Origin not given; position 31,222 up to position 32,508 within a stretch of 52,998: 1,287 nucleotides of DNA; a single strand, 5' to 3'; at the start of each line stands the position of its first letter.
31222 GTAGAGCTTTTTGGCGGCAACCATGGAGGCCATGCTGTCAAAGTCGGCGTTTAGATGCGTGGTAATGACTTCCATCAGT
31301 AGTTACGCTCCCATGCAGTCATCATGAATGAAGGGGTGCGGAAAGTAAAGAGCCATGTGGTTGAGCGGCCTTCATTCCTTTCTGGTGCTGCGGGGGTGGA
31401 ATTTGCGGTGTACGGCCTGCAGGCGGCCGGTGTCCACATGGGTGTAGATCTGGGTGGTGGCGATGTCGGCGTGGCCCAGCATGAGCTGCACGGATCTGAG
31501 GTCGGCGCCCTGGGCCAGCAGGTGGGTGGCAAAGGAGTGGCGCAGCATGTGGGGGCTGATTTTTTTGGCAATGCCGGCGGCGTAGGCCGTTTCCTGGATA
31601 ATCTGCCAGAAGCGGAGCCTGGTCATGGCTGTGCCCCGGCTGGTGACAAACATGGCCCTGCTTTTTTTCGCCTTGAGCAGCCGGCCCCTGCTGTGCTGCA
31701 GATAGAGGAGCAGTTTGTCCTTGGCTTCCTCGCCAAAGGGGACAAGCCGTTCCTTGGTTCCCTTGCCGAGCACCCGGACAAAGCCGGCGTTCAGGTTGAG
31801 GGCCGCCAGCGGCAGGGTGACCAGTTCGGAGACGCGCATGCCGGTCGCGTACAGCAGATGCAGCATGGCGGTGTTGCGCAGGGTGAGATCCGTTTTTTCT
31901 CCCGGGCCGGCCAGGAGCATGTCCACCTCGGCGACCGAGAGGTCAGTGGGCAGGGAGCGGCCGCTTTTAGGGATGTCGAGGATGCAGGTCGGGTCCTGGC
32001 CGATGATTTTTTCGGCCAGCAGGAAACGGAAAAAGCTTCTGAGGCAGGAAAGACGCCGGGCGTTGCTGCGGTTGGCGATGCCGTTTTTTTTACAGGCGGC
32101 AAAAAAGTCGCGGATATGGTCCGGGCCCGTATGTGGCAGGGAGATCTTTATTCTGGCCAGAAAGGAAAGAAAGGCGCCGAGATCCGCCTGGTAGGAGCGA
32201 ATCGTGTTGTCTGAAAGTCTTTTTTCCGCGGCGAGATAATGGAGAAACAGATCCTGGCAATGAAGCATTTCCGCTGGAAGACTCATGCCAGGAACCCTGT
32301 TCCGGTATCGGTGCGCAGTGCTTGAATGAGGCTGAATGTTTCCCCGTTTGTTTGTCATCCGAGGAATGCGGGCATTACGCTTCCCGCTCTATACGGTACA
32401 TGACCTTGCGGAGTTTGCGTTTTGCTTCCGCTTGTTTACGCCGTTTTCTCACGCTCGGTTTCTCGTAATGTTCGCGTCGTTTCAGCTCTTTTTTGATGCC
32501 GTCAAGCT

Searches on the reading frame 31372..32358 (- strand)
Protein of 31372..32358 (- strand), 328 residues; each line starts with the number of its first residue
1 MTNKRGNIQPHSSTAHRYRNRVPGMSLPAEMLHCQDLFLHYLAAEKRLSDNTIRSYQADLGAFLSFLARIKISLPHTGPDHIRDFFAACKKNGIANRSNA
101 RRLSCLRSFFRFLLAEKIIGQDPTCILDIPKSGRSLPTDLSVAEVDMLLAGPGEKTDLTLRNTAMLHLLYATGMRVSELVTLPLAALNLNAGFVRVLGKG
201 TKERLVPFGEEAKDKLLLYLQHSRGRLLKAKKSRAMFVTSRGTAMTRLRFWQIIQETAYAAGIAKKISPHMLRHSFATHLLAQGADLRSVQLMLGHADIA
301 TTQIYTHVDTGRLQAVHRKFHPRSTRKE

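Call 19: search_protein_families(library=ncbifam, proteins=[window:31372-32358:-], max_evalue=0.001)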
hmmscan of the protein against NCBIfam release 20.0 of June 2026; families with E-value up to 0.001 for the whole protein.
window:31372-32358:- (328 aa): 12 families
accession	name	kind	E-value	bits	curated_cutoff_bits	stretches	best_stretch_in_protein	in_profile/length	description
NF001399.0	PRK00283.1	subfamily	4.9e-111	370.7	279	1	36-324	10-299/300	tyrosine recombinase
TIGR02225.1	recomb_XerD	equivalog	5.4e-108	360.7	329.6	1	37-323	2-289/290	site-specific tyrosine recombinase XerD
TIGR02224.1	recomb_XerC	equivalog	2.1e-92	309.7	335.15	1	37-325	2-294/295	tyrosine recombinase XerC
NF040815.2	recomb_XerA_Arch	equivalog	7.6e-62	209.2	220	1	38-316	3-262/263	site-specific tyrosine recombinase/integron integrase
NF002331.0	PRK01287.1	subfamily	2.1e-59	201.3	371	1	90-326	89-330/365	site-specific tyrosine recombinase XerC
TIGR02249.1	integrase_gron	subfamily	5e-37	127.9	265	2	252-310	244-302/315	integron integrase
NF003462.0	PRK05084.1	equivalog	2.9e-34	118.4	267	1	161-314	196-350/360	tyrosine recombinase XerS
NF011946.0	PRK15417.1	equivalog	1.4e-21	77.1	435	2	246-310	253-317/337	integron integrase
NF007371.0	PRK09871.1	subfamily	1.9e-20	73.2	222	1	160-317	26-183/198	tyrosine-type DNA invertase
NF007370.0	PRK09870.1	subfamily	6.4e-19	68.4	221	1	143-321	16-192/200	tyrosine-type DNA invertase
NF040693.1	recomb_GmtY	equivalog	1.2e-05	24.8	340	0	267-310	391-434/441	gamma-mobile-trio recombinase GmtY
NF002685.0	PRK02436.1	equivalog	2.2e-05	24.4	178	1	44-304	10-242/245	site-specific tyrosine recombinase XerD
